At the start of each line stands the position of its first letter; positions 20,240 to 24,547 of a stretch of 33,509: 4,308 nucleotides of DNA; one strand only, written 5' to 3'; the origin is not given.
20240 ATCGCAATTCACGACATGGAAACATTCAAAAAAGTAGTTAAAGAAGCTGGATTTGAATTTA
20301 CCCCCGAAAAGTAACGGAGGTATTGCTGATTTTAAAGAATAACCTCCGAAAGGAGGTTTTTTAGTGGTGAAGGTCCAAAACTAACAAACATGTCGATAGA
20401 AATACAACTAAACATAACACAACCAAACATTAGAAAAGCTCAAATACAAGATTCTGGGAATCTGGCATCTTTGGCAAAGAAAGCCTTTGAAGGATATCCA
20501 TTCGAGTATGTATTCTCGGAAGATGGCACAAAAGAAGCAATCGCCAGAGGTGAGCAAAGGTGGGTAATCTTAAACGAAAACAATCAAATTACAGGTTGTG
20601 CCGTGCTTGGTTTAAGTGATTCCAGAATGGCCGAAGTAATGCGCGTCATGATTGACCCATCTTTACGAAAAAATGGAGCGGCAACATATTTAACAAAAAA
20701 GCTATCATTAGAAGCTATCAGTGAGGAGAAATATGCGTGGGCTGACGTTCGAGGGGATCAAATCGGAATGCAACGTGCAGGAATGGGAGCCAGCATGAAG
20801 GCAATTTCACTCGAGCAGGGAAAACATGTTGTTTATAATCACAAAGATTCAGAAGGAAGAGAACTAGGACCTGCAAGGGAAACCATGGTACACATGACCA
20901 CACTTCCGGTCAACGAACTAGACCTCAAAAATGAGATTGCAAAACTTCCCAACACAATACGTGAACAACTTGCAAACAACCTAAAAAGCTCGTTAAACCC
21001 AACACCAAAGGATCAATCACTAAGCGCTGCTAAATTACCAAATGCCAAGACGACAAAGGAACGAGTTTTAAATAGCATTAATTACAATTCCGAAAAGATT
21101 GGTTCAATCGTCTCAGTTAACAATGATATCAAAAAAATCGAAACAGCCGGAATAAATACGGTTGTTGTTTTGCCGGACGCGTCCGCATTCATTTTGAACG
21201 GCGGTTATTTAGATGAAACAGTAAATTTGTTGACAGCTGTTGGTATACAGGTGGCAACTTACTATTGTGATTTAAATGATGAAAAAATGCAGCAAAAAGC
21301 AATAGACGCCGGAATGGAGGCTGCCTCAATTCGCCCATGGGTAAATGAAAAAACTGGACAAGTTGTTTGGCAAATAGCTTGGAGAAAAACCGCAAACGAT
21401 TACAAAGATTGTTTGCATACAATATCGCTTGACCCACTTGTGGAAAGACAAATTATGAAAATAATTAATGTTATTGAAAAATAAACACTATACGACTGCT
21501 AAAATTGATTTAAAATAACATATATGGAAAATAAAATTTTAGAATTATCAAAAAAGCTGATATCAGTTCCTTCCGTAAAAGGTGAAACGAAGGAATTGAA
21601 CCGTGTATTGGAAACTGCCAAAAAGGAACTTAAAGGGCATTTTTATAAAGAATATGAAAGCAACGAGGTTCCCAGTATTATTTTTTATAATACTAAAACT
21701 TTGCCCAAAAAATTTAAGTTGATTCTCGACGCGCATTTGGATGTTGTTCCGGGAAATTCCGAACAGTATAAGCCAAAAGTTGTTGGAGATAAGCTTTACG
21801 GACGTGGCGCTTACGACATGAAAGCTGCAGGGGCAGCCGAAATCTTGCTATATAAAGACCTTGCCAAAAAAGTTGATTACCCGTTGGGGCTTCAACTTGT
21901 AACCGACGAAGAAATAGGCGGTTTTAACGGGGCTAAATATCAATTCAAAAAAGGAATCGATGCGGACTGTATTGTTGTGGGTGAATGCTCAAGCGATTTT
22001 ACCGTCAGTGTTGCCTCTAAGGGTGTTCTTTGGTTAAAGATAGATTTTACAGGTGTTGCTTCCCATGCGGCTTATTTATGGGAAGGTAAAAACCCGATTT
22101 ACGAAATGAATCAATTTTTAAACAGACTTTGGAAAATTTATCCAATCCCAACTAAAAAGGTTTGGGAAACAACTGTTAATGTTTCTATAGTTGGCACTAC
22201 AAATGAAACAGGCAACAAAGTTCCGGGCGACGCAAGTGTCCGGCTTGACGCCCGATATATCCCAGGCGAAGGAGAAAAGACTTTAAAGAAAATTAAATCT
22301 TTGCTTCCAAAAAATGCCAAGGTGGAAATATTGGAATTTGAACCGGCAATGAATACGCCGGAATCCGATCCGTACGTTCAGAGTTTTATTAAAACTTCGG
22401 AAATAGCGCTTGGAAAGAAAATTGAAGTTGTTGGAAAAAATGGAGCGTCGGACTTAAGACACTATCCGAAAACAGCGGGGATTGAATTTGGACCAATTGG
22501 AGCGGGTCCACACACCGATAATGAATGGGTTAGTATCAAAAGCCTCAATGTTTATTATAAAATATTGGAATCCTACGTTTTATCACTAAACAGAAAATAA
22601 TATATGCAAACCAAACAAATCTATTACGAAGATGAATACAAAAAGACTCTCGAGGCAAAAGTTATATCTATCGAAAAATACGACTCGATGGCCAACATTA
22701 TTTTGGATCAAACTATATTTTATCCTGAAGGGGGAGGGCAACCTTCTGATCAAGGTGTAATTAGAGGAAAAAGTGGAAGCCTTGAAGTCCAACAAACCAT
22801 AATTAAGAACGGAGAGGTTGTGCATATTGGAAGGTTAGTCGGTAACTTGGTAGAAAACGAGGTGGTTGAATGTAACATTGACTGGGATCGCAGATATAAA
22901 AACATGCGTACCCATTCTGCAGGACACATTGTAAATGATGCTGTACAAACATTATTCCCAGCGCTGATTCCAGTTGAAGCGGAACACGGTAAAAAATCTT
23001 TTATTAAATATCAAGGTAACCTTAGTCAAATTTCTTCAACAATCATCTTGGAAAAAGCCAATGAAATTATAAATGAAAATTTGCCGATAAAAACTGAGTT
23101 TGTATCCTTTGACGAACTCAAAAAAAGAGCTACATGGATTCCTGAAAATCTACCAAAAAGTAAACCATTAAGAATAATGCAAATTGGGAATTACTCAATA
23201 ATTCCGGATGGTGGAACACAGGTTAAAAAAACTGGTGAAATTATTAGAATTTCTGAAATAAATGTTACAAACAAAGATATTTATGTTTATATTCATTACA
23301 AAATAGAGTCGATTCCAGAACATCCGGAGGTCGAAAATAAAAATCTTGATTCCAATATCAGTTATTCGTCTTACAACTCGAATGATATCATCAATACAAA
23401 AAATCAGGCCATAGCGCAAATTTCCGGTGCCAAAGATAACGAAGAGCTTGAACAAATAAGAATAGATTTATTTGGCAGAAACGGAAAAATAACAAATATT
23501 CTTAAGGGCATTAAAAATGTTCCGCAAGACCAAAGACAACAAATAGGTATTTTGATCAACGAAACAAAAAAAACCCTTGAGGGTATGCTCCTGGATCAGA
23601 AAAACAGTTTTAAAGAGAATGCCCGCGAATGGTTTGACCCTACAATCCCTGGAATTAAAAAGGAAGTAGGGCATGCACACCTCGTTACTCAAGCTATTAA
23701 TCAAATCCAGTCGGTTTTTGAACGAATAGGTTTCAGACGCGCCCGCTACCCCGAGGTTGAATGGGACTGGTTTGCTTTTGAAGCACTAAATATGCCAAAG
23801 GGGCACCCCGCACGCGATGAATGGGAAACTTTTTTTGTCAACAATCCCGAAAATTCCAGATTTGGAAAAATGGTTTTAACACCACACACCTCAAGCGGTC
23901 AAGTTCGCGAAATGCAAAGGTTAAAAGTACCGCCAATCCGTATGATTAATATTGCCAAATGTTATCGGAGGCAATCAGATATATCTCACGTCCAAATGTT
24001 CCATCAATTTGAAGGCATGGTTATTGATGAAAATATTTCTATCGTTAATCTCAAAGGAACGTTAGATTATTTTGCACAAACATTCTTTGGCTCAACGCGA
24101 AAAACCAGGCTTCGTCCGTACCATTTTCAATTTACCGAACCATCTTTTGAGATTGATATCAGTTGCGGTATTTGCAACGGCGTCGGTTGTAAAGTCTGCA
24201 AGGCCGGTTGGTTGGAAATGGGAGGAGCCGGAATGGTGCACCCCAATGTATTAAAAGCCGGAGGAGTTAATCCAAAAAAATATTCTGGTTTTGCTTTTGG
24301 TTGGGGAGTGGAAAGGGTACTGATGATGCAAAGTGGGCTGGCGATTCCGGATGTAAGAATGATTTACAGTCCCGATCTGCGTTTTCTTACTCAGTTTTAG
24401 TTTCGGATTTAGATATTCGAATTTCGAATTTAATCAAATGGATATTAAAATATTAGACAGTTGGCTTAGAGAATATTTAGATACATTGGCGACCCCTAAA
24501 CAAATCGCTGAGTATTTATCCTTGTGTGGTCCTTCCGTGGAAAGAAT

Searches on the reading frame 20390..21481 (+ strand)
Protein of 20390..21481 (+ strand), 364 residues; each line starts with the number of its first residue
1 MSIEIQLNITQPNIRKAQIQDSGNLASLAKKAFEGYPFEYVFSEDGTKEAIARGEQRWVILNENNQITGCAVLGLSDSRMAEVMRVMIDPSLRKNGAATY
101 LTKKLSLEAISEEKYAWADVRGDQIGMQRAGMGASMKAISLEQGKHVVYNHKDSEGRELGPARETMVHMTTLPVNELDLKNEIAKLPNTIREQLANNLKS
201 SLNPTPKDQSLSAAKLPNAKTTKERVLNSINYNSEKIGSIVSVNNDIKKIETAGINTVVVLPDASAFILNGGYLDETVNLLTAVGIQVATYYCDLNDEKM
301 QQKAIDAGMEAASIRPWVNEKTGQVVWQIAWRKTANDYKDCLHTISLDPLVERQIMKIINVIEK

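Call 86: search_protein_families(library=pfam, proteins=[window:20390-21481:+], max_evalue=0.0001)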
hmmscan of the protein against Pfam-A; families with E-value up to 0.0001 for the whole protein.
window:20390-21481:+ (364 aa): 1 family
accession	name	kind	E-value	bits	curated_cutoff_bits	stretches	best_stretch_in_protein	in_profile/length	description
PF00583.31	Acetyltransf_1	-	1.9e-06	28.6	20.7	1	47-125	27-105/116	Acetyltransferase (GNAT) family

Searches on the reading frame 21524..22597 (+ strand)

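Call 86: search_protein_families(library=pfam, proteins=[window:21524-22597:+], max_evalue=0.0001)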
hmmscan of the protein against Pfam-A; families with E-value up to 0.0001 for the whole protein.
window:21524-22597:+ (358 aa): 2 families
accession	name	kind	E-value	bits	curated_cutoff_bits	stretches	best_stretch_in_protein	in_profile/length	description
PF01546.33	Peptidase_M20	-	3.5e-24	86.3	24.6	1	68-353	2-205/206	Peptidase family M20/M25/M40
PF07687.19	M20_dimer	-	3.7e-14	53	21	1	164-264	2-102/107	Peptidase dimerisation domain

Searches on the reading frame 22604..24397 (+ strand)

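Call 86: search_protein_families(library=pfam, proteins=[window:22604-24397:+], max_evalue=0.0001)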
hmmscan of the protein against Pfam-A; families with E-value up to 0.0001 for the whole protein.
window:22604-24397:+ (598 aa): 3 families
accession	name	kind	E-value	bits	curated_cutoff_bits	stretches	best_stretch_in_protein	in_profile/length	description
PF01409.25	tRNA-synt_2d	-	5.8e-79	265.5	19.8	1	345-598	3-246/246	tRNA synthetases class II core domain (F)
PF02912.23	Phe_tRNA-synt_N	-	3.1e-16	59.5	22.3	1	278-341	2-65/69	Aminoacyl tRNA synthetase class II, N-terminal domain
PF01411.24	tRNA-synt_2c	-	2e-14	53.5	30.3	1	28-96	483-552/552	tRNA synthetases class II (A)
